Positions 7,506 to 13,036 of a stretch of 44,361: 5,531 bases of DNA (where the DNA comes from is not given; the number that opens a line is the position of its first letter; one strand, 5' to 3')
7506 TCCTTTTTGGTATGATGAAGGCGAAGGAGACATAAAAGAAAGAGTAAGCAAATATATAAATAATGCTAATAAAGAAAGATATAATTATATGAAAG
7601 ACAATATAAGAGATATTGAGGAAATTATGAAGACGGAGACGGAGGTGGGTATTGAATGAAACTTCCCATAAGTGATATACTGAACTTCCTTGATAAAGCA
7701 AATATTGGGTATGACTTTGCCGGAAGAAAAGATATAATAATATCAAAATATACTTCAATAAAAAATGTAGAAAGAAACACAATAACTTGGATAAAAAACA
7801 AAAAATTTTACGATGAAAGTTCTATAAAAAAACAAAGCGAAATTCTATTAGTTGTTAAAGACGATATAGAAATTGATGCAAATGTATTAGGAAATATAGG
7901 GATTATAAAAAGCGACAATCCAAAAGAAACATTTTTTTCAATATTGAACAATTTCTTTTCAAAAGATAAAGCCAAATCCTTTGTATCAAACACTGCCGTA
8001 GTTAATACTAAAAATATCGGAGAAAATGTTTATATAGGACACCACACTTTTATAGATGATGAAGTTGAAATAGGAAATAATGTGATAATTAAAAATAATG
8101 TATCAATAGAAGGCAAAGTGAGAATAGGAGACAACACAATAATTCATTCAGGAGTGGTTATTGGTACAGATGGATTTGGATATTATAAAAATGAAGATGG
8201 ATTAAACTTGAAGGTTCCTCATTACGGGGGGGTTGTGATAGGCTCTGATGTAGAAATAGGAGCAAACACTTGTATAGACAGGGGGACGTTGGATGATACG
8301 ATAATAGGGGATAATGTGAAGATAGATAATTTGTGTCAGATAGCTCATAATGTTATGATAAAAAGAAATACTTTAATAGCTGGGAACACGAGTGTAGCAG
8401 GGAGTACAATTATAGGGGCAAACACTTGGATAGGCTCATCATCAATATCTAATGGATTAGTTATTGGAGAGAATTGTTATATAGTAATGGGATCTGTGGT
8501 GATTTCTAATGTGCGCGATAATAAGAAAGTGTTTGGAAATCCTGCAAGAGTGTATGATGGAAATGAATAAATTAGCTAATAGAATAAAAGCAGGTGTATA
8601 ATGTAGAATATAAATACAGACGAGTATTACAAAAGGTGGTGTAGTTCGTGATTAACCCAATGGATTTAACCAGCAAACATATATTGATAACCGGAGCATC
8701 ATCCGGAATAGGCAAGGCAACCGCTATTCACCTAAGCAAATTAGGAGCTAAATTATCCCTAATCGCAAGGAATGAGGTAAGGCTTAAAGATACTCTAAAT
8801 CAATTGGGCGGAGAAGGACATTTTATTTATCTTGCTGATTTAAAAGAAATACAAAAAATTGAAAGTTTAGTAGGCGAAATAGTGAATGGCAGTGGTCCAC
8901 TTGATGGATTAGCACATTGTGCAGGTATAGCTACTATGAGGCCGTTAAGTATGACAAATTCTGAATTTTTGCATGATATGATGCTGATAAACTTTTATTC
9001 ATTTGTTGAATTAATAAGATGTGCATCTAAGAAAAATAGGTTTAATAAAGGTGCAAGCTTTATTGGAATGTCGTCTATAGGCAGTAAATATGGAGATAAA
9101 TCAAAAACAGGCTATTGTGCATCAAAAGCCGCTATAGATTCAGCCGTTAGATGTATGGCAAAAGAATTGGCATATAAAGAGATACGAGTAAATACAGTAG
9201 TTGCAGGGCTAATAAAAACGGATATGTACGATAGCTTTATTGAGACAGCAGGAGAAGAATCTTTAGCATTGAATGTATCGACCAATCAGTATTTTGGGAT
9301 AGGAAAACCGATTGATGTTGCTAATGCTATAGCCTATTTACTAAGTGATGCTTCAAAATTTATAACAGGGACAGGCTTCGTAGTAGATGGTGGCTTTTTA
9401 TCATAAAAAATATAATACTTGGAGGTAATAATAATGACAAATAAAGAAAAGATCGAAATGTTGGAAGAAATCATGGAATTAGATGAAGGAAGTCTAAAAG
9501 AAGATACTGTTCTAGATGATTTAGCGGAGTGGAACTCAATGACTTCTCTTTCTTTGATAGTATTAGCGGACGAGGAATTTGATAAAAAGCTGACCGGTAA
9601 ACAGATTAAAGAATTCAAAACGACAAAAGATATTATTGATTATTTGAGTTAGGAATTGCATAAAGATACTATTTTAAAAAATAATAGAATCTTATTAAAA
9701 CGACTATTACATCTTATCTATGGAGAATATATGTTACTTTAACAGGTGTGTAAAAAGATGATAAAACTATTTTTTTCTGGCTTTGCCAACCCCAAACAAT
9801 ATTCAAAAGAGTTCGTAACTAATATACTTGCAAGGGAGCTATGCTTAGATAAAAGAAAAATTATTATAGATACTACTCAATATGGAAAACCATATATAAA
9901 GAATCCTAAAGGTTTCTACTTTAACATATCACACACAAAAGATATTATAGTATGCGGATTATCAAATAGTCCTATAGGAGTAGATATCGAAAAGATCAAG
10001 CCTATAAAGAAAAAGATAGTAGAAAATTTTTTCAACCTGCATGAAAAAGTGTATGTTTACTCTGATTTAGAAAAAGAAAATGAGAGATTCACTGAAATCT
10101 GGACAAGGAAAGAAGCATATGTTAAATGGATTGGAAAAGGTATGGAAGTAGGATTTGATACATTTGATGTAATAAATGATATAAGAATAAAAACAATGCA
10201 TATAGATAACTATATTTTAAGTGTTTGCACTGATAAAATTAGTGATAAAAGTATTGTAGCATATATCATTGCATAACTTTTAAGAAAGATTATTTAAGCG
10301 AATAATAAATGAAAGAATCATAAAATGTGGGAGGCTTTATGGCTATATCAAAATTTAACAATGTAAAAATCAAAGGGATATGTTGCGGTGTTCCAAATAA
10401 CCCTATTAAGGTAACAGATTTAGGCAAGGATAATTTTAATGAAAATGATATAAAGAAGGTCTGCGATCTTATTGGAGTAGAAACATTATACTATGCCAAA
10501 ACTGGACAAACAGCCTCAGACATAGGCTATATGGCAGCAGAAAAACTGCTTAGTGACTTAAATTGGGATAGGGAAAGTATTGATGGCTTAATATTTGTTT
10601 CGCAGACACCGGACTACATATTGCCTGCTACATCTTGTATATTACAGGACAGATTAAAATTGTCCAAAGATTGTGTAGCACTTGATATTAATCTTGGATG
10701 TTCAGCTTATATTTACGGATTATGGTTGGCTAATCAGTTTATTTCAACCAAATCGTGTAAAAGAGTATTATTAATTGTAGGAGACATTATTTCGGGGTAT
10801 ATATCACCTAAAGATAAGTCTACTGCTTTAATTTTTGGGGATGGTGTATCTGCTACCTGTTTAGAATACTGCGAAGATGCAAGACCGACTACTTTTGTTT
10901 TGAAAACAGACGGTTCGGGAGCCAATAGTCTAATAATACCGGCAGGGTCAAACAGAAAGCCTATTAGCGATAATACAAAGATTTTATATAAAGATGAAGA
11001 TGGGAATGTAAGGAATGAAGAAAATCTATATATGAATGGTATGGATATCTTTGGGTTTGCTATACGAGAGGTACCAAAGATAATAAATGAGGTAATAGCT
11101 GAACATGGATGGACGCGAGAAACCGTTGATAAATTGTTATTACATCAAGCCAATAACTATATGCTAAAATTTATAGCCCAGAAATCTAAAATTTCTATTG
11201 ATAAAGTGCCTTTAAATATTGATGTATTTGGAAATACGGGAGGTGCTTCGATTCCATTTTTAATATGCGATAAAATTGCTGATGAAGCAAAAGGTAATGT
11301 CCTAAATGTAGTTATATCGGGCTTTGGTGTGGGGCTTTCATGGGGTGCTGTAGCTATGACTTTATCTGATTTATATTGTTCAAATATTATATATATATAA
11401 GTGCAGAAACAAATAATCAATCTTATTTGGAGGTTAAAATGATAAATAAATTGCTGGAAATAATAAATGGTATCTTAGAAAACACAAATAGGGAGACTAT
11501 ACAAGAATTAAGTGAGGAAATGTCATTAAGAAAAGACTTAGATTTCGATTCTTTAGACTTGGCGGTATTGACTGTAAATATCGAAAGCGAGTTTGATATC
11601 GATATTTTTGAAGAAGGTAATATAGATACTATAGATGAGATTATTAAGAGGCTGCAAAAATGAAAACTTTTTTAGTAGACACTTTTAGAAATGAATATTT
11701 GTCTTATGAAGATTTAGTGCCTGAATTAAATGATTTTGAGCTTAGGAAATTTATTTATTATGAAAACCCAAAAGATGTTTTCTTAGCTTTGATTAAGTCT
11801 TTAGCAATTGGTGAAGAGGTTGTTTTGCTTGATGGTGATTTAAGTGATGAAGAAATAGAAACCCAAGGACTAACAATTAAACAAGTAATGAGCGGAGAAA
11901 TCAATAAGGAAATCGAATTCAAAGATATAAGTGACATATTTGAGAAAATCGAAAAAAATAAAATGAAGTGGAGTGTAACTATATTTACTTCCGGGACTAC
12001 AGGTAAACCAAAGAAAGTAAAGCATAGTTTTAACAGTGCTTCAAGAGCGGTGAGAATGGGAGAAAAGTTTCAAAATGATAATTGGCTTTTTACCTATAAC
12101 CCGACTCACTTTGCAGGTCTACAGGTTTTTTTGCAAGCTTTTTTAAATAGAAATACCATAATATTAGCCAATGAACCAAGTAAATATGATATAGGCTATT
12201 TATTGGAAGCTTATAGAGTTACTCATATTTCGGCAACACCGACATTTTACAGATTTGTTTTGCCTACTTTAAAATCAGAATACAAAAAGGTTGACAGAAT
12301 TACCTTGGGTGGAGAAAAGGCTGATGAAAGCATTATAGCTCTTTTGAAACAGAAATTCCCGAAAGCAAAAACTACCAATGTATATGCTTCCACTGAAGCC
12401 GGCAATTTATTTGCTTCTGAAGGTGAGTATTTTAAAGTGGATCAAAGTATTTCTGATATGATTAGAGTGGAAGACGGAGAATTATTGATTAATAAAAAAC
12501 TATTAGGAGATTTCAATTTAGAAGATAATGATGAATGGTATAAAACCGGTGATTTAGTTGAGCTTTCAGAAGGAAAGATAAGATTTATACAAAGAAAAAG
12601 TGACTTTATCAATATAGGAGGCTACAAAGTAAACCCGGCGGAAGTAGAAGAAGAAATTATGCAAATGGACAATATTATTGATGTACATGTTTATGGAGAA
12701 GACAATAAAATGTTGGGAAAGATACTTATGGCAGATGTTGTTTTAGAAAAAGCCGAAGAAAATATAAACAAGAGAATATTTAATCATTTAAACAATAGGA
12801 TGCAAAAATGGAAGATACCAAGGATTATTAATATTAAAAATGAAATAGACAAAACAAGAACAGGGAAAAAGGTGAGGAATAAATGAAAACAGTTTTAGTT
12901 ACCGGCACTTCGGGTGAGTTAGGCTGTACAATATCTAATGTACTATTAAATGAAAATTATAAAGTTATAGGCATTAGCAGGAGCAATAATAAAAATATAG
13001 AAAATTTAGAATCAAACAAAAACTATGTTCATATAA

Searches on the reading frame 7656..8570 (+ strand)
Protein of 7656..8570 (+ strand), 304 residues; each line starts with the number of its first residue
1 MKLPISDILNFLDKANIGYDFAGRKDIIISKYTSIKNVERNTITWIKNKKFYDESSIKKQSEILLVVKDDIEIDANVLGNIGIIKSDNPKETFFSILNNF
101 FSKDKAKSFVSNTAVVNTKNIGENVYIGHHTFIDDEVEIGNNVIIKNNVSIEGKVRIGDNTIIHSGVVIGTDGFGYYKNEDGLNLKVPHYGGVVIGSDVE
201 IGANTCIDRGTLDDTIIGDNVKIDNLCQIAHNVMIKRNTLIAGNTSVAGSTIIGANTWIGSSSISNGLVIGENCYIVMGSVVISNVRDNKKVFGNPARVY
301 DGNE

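Call 19: search_protein_families(library=pfam, proteins=[window:7656-8570:+], max_evalue=0.001)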
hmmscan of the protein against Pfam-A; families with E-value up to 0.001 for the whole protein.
window:7656-8570:+ (304 aa): 5 families
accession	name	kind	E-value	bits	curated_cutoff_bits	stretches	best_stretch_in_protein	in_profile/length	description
PF00132.30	Hexapep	-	4.5e-26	89.9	27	4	137-170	2-35/36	Bacterial transferase hexapeptide (six repeats)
PF25084.1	LbH_EIF2B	-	3.7e-11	43.4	54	2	107-170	33-94/105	EIF2B subunit epsilon LbH domain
PF14602.12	Hexapep_2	-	6.1e-08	32.7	27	0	251-282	2-32/34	Hexapeptide repeat of succinyl-transferase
PF25247.1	LbH_GLGC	-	1.6e-05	25.3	27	1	71-169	27-123/135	GLGC left-handed parallel beta-helix domain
PF07959.18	Fucose_pyrophosphorylase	-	0.00019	20.9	34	0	92-166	271-344/418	Fucose pyrophosphorylase domain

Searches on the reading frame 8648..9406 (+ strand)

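Call 19: search_protein_families(library=pfam, proteins=[window:8648-9406:+], max_evalue=0.001)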
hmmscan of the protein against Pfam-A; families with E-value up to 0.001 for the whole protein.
window:8648-9406:+ (252 aa): 5 families
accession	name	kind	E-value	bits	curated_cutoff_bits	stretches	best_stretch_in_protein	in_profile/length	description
PF13561.12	adh_short_C2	-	3.6e-50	171.2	27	1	16-250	1-235/236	Enoyl-(Acyl carrier protein) reductase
PF00106.31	adh_short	-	3.9e-40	137.8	26.6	1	10-197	1-190/195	short chain dehydrogenase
PF08659.16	KR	-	2.7e-12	47.4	22.6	1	12-171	3-164/180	KR domain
PF23441.1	SDR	-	7e-05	22.8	27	1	98-250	105-255/258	SDR-like rossmann domain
PF01370.27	Epimerase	-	0.00038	20.4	20.9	1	12-185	1-173/240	NAD dependent epimerase/dehydratase family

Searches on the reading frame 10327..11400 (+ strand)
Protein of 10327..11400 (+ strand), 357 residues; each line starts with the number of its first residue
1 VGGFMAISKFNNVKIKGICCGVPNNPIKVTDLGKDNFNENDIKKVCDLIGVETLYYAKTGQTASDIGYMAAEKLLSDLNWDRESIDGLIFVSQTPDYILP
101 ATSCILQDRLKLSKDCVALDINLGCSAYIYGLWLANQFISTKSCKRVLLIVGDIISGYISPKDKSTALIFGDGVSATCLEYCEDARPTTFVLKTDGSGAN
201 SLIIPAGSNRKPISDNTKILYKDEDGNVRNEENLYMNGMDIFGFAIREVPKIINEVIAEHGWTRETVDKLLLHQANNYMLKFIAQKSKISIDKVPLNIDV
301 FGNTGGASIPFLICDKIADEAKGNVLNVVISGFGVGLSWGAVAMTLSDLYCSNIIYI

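Call 19: search_protein_families(library=pfam, proteins=[window:10327-11400:+], max_evalue=0.001)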
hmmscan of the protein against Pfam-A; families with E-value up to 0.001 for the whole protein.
window:10327-11400:+ (357 aa): 3 families
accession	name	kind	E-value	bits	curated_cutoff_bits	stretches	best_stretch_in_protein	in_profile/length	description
PF08541.16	ACP_syn_III_C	-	2.9e-20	72.6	26.6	1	258-344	2-88/90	3-Oxoacyl-[acyl-carrier-protein (ACP)] synthase III C terminal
PF08545.16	ACP_syn_III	-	2.8e-19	69.2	24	1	119-196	1-80/80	3-Oxoacyl-[acyl-carrier-protein (ACP)] synthase III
PF00195.25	Chal_sti_synt_N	-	0.00033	20.6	27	1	64-177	100-219/225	Chalcone and stilbene synthases, N-terminal domain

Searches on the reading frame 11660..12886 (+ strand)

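Call 19: search_protein_families(library=pfam, proteins=[window:11660-12886:+], max_evalue=0.001)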
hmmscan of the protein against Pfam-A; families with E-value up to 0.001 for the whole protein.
window:11660-12886:+ (408 aa): 2 families
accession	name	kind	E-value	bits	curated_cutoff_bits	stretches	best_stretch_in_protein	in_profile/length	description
PF00501.34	AMP-binding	-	1.3e-20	74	29.9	1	96-252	156-329/384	AMP-binding enzyme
PF13193.12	AMP-binding_C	-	5e-12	47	24.5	1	328-403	1-76/76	AMP-binding enzyme C-terminal domain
